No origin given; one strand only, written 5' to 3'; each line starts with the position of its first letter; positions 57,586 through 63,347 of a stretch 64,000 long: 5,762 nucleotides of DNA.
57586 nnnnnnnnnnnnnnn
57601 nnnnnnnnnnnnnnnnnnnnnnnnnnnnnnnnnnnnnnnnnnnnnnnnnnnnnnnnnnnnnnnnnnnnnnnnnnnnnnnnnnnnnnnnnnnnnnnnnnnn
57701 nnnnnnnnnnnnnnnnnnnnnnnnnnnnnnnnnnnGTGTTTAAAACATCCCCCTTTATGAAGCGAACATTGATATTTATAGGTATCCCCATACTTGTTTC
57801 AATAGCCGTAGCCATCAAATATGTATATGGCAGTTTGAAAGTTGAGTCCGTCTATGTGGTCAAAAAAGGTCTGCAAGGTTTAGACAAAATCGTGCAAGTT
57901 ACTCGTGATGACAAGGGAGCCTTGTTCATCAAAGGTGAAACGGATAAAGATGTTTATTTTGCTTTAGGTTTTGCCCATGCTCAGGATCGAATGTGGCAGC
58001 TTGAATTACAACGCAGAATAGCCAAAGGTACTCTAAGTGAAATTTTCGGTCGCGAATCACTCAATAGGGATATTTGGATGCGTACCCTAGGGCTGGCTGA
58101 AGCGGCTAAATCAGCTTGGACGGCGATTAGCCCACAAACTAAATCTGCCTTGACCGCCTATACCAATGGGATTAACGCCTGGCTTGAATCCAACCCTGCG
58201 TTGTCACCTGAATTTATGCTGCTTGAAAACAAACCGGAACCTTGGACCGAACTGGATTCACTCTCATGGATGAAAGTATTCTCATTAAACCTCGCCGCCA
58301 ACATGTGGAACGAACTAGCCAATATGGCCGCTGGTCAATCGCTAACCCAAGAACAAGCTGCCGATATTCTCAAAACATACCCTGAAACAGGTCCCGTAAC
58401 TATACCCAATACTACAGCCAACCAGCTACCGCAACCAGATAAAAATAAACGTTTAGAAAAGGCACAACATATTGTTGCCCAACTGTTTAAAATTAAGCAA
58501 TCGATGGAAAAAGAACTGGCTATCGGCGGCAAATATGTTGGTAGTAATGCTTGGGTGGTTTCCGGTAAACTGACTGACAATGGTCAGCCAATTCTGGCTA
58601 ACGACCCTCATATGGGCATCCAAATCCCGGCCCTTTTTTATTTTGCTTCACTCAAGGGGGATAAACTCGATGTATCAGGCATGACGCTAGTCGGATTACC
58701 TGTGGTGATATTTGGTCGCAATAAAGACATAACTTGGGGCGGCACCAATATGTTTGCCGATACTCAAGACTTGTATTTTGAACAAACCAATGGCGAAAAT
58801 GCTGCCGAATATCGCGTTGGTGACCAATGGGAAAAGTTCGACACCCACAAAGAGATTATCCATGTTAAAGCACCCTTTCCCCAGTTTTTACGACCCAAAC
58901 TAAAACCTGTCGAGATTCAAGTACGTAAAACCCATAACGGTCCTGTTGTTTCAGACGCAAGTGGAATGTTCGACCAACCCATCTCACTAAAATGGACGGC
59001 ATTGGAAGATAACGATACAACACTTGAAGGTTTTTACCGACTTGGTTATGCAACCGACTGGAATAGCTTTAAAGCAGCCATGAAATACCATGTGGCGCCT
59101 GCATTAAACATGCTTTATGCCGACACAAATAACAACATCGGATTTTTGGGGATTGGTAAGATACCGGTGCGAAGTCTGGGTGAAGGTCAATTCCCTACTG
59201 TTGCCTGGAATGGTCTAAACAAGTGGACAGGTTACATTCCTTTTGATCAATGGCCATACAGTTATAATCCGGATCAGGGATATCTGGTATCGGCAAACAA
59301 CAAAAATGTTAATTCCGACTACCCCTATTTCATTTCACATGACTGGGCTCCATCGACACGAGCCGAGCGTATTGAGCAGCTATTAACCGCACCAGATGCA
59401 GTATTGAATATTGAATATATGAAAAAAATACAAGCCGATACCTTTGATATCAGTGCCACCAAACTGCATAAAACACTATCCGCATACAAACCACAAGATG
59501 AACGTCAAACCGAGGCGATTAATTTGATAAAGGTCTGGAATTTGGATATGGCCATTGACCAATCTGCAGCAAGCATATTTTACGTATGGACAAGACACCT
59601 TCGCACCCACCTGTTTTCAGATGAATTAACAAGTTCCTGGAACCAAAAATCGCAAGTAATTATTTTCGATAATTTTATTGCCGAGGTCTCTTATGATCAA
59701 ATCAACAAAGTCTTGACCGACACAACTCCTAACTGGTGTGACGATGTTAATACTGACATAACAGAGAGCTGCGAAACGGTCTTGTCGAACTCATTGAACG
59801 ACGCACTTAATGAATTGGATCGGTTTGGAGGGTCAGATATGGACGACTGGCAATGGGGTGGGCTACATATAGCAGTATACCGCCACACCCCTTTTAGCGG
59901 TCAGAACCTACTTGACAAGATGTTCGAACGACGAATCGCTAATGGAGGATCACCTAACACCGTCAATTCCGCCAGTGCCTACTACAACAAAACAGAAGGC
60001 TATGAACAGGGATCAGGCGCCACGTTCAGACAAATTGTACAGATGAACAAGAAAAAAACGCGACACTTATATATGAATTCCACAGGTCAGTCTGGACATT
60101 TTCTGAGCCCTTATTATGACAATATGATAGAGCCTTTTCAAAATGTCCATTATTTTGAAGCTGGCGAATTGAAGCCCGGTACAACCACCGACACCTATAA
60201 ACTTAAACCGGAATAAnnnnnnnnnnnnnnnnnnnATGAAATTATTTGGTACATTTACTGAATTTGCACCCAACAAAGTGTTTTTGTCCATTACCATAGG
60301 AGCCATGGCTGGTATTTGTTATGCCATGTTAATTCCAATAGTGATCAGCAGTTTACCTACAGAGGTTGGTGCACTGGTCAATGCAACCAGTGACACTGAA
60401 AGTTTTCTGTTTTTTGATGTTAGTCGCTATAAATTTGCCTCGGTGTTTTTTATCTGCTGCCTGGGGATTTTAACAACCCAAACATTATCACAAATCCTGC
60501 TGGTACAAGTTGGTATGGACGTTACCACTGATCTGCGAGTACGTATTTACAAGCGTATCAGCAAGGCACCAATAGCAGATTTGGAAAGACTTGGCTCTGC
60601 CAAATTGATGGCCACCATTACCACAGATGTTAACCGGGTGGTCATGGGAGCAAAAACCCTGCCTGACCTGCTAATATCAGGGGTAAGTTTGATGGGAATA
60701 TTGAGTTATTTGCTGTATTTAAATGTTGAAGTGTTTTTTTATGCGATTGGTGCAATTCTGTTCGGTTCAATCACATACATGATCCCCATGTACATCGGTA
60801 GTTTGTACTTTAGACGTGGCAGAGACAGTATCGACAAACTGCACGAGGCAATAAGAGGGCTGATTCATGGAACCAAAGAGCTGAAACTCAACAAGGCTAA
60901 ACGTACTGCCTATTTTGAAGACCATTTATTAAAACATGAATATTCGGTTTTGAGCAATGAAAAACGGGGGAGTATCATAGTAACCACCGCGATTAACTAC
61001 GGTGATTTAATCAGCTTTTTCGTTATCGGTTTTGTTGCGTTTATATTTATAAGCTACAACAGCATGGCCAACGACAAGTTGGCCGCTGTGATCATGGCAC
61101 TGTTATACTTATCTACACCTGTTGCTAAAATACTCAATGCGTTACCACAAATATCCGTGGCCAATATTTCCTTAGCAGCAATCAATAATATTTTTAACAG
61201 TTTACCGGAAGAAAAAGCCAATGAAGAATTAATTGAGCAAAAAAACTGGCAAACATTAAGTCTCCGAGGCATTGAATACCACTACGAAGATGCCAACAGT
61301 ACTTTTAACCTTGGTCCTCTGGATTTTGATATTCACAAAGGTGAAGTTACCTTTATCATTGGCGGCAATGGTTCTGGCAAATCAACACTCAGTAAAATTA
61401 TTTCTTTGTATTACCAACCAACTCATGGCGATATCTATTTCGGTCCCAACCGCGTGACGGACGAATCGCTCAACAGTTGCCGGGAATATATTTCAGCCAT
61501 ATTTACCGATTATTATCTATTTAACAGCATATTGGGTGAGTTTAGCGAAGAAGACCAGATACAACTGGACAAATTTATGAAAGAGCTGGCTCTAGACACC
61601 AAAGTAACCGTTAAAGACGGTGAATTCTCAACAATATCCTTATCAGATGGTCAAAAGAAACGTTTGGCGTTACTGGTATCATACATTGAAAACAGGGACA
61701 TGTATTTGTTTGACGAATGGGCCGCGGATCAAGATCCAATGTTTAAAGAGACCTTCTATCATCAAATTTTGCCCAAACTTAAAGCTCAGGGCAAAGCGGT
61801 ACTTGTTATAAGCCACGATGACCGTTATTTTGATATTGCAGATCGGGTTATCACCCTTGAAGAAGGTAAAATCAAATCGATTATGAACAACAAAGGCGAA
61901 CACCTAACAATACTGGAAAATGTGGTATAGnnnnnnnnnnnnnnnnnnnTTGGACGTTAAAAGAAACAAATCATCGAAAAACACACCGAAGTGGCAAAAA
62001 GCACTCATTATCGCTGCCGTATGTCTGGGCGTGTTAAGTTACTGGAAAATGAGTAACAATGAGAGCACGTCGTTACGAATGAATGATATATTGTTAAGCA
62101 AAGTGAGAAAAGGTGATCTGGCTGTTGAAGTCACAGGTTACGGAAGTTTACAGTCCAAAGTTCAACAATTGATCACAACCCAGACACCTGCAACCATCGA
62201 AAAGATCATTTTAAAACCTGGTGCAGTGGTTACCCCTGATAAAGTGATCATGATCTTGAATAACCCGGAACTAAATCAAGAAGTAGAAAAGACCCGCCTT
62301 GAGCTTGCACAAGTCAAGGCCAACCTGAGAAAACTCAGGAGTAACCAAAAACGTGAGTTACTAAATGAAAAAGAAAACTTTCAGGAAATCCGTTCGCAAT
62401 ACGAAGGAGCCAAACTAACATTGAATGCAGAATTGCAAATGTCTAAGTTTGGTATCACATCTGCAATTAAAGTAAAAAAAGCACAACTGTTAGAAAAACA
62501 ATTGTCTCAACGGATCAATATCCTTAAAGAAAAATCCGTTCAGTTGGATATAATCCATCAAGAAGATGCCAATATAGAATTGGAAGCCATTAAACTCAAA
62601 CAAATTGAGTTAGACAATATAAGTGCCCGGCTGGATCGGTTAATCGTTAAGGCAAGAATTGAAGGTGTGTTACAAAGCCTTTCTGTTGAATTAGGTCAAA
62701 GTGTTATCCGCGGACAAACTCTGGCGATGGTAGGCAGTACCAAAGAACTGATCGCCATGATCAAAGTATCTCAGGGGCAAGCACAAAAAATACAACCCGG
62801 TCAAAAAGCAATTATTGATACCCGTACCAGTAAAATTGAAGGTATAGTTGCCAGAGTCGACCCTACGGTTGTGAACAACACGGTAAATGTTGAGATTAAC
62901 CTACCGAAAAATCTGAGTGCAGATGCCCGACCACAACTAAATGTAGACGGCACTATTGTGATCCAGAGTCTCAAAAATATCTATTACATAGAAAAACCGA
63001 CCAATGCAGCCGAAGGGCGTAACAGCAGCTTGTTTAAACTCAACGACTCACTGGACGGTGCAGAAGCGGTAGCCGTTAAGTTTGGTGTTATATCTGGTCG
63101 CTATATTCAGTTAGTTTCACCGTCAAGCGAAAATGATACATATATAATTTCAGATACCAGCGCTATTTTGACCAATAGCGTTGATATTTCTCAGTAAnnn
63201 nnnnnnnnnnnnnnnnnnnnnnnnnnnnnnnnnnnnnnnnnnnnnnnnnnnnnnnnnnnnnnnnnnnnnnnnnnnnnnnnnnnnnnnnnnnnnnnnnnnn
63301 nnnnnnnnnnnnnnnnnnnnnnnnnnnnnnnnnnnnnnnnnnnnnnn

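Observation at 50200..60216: N-acyl-D-residue initiation (FAAL-T-C-A-T-E) paired with a periplasm-facing lipopeptide-type Ntn acylase and a PvdE-like exporter: possible acyl-carrier or prodrug logic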

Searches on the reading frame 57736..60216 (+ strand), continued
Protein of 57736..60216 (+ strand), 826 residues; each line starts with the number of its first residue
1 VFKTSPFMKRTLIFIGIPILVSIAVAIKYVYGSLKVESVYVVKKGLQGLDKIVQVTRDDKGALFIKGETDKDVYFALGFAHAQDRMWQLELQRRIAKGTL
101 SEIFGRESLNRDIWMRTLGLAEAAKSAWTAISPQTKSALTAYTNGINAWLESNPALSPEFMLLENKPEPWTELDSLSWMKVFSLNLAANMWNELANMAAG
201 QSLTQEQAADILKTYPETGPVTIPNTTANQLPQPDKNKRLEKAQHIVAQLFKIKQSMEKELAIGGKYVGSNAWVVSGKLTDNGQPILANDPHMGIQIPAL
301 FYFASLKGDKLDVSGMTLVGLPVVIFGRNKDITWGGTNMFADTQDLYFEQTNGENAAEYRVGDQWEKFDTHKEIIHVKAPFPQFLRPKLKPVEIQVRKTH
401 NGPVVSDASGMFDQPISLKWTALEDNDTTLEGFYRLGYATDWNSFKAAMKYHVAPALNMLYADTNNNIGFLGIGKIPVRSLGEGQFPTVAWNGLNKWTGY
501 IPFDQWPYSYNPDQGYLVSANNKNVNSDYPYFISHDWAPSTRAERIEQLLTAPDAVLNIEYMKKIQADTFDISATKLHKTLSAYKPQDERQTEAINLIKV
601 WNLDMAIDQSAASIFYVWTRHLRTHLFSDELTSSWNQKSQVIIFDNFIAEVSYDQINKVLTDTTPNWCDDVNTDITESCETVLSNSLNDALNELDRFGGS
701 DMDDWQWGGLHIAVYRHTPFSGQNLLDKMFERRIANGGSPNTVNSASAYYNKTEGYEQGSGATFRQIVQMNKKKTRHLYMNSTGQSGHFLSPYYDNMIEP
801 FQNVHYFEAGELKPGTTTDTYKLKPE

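Call 69: find_encoding_contigs(protein=P0019, flank=10000, max_places=1)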
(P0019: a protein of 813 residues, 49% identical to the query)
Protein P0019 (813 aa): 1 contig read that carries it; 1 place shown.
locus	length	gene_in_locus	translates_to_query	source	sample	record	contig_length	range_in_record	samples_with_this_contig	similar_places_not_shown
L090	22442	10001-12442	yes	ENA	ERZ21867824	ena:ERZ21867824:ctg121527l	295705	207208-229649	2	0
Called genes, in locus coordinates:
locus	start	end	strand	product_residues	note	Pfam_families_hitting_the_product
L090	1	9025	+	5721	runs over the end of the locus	PF00668:Condensation, PF00501:AMP-binding, PF00550:PP-binding, PF00668:Condensation, PF00501:AMP-binding, PF00550:PP-binding, PF00668:Condensation, PF00501:AMP-binding, +16 more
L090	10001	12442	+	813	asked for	PF01804:Penicil_amidase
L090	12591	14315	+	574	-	PF00664:ABC_membrane, PF00005:ABC_tran, PF09818:ABC_ATPase (faint)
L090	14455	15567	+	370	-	PF00155:Aminotran_1_2, PF00266:Aminotran_5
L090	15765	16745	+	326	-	PF02668:TauD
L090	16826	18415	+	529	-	PF03486:HI0933_like (faint), PF07992:Pyr_redox_2, PF13738:Pyr_redox_3, PF13434:Lys_Orn_oxgnase (weak)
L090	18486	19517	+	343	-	PF02668:TauD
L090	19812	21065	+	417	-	PF25975:CzcB_C (faint), PF25989:YknX_C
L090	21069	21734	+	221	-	PF00005:ABC_tran, PF02463:SMC_N (faint), PF13304:AAA_21 (faint)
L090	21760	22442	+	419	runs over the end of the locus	PF12704:MacB_PCD, PF02687:FtsX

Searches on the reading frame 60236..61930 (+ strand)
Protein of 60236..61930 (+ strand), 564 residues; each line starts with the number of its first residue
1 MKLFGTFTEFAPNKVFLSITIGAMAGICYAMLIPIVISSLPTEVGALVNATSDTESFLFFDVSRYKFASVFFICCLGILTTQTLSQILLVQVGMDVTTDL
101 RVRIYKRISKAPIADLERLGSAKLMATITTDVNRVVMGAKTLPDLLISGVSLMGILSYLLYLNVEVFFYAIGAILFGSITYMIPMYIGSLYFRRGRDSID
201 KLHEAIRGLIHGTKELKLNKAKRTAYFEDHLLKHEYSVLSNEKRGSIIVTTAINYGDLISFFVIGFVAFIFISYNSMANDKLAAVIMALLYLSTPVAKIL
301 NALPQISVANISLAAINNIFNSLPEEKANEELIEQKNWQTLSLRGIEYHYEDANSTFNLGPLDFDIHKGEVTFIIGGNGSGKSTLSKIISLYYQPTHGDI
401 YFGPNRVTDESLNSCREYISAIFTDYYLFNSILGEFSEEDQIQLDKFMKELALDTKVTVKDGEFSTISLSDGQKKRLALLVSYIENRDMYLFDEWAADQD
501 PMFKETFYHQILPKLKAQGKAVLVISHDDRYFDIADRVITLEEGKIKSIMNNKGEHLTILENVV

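Call 4: search_protein_families(library=pfam, proteins=[window:60236-61930:+])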
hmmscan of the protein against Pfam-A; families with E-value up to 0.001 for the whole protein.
window:60236-61930:+ (564 aa): 6 families
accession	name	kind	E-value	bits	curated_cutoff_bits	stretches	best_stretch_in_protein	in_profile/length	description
PF00005.33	ABC_tran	-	4.7e-24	86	25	1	361-496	3-136/137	ABC transporter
PF02463.25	SMC_N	-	5.8e-07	29.6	40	0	461-542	129-212/220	RecF/RecN/SMC N terminal domain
PF13304.12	AAA_21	-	2.2e-06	28.4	27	0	371-391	1-21/304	AAA domain, putative AbiEii toxin, Type IV TA system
PF09818.15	ABC_ATPase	-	0.00028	20.5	23.2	0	516-550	220-255/283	P-loop domain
PF00664.28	ABC_membrane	-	0.00046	20.4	28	0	19-295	4-273/274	ABC transporter transmembrane region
PF13555.12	AAA_29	-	0.00053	20.1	27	0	363-385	16-38/61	P-loop containing region of AAA domain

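Call 12: search_protein_families(library=ncbifam, proteins=[window:60236-61930:+], max_evalue=0.00001)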
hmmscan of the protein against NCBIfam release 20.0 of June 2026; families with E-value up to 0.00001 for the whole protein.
window:60236-61930:+ (564 aa): 154 families (the best 25 are shown)
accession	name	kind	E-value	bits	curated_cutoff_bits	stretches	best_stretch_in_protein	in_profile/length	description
NF007813.0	PRK10522.1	equivalog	4.4e-115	385.4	604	1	71-553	53-534/547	multidrug ABC transporter permease/ATP-binding protein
TIGR01194.1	cyc_pep_trnsptr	subfamily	5.1e-112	375.2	286.2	1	72-547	59-548/554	cyclic peptide export ABC transporter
TIGR02203.1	MsbA_lipidA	equivalog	4.1e-35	121.3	602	1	81-560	71-556/572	lipid A export permease/ATP-binding protein MsbA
NF045998.1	cleave_ABC_plasm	equivalog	1.2e-33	116.4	500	1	69-533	197-665/673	Mbov_0121 family peptidase domain-containing ABC transporter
TIGR03375.1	type_I_sec_LssB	subfamily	3.8e-29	101.5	693.1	1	212-546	335-679/696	type I secretion system permease/ATPase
NF008364.0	PRK11160.1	equivalog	4.1e-29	101.6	630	1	95-549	90-555/575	heme ABC transporter ATP-binding protein/permease CydC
NF045513.1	HepA_fam_ABC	equivalog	4.5e-29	101.3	725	1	64-546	88-586/610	heterocyst formation ABC transporter subunit HepA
NF008381.0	PRK11176.1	equivalog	1.5e-26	92.9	867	1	81-561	81-567/582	lipid A ABC transporter ATP-binding protein/permease MsbA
TIGR02204.1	MsbA_rel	hypoth_equivalog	3.1e-26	92.2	780.4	1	71-548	64-554/576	ABC transporter, permease/ATP-binding protein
TIGR01193.1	bacteriocin_ABC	subfamily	1.1e-25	90.3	523.85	1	222-560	359-696/708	peptide cleavage/export ABC transporter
TIGR02868.1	CydC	equivalog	1.2e-23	83.6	329.05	1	95-528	83-529/530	thiol reductant ABC exporter subunit CydC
TIGR02857.1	CydD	equivalog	2.7e-23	82.7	435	1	314-541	295-529/529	thiol reductant ABC exporter subunit CydD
TIGR04520.1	ECF_ATPase_1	equivalog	5.6e-23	81.7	315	1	342-549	2-217/269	energy-coupling factor transporter ATPase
NF050066.1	LPSTprtrPglK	equivalog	1.2e-22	80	1000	1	87-544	95-558/558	BC-type lipopolysaccharide transporter PglK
TIGR01846.1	type_I_sec_HlyB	subfamily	4.5e-21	74.8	725.55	1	250-547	365-670/694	type I secretion system permease/ATPase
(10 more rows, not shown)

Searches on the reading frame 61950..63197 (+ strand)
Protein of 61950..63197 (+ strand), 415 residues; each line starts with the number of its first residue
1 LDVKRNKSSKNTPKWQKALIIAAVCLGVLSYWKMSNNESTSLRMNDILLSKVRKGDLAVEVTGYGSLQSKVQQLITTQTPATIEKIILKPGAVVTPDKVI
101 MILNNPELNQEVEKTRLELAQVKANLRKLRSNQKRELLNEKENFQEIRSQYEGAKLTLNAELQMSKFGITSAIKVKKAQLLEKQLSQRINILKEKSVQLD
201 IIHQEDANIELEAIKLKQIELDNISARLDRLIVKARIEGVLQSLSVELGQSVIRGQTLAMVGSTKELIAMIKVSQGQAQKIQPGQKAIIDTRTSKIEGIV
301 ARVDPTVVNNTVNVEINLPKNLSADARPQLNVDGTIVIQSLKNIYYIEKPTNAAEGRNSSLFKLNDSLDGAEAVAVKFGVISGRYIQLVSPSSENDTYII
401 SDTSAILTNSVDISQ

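Call 4: search_protein_families(library=pfam, proteins=[window:61950-63197:+])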
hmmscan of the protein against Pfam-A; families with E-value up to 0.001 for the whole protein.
window:61950-63197:+ (415 aa): 2 families
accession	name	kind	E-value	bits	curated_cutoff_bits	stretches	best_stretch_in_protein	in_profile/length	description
PF13437.12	HlyD_3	-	8.3e-11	43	22.2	1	233-321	2-96/106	HlyD family secretion protein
PF16576.10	HlyD_D23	-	1.9e-09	37.6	30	1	59-314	6-195/214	Barrel-sandwich domain of CusB or HlyD membrane-fusion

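Call 12: search_protein_families(library=ncbifam, proteins=[window:61950-63197:+], max_evalue=0.00001)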
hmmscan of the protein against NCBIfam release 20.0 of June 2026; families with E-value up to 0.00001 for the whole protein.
window:61950-63197:+ (415 aa): 7 families
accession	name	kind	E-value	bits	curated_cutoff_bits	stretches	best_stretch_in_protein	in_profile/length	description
TIGR01730.1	RND_mfp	subfamily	5.8e-12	45.2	94.9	1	177-397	79-304/322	efflux RND transporter periplasmic adaptor subunit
TIGR00999.1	8a0102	subfamily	5.2e-10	38.9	319.3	1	116-393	7-257/271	CzcB/NccB family metal efflux transporter periplasmic adaptor subunit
TIGR03794.1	NHLM_micro_HlyD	equivalog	1.9e-09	37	156.2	0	55-216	40-192/421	NHLP bacteriocin system secretion protein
TIGR02971.1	heterocyst_DevB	subfamily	1.3e-08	34.7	129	1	70-312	12-287/327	ABC exporter membrane fusion protein, DevB family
NF038010.1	ABC_adapt_DarC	equivalog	1.5e-08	33.8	450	1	38-323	38-323/417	darobactin export ABC transporter periplasmic adaptor subunit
TIGR00998.1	8a0101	subfamily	1.6e-06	27.3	390.8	1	108-301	78-279/334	EmrA/EmrK family multidrug efflux transporter periplasmic adaptor subunit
NF002939.0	PRK03598.1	equivalog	2.5e-06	26.9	393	1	78-306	50-283/332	secretion protein HlyD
